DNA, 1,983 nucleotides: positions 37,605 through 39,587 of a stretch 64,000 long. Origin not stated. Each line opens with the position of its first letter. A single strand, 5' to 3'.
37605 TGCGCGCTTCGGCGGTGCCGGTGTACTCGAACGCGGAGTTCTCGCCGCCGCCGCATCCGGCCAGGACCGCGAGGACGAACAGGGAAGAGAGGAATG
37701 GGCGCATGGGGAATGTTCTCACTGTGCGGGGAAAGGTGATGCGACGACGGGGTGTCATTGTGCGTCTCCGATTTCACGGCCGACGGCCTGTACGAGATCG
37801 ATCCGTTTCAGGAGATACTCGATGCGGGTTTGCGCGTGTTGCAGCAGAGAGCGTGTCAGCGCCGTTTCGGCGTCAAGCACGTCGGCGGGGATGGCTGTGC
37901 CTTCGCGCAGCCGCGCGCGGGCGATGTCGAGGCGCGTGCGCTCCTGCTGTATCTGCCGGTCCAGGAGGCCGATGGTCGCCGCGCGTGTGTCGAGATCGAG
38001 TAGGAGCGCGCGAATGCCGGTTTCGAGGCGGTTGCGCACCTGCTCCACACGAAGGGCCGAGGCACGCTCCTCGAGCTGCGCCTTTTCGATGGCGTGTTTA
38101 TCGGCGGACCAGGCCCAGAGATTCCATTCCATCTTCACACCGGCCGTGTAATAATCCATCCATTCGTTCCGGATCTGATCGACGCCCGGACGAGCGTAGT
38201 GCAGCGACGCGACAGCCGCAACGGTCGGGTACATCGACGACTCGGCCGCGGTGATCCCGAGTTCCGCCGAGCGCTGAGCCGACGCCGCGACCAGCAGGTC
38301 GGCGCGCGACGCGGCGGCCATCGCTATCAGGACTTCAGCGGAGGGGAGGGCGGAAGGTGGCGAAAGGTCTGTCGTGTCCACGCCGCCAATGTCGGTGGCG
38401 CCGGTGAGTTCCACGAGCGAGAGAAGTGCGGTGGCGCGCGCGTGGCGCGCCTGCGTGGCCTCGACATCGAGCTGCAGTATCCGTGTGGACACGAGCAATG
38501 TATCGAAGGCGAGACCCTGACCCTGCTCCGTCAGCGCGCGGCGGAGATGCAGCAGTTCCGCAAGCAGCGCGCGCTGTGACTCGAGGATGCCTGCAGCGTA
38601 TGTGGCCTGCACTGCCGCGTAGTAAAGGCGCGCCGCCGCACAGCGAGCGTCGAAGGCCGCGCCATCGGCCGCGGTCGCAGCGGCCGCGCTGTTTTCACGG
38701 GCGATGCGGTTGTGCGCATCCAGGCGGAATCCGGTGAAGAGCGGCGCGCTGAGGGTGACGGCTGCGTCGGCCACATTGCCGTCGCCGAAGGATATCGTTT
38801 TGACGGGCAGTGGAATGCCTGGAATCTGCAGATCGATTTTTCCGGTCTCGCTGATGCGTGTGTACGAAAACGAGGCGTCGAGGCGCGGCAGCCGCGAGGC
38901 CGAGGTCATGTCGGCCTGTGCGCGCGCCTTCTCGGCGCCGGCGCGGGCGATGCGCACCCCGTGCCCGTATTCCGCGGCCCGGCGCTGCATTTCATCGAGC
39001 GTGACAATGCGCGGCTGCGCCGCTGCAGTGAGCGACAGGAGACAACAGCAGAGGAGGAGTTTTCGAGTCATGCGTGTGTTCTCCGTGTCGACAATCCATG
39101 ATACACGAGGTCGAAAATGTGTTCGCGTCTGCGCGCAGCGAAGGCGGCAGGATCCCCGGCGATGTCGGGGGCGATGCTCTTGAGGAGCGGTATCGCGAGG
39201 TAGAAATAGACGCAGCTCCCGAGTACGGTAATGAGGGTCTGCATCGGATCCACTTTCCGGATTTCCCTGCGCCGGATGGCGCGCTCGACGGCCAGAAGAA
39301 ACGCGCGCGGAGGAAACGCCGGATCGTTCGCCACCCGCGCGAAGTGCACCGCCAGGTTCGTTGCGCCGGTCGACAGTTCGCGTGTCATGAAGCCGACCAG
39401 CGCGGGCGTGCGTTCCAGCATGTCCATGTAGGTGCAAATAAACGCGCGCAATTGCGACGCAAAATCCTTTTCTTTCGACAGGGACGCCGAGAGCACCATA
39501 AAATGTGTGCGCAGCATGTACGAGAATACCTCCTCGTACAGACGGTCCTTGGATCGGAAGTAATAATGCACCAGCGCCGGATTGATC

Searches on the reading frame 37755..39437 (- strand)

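Call 74: search_protein_families(library=pfam, proteins=[window:37755-39437:-], max_evalue=0.00001)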
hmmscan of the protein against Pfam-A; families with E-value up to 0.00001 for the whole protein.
window:37755-39437:- (560 aa): 1 family
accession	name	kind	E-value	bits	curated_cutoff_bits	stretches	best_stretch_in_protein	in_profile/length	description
PF02321.23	OEP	-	2.7e-35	122.3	22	2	370-553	4-187/187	Outer membrane efflux protein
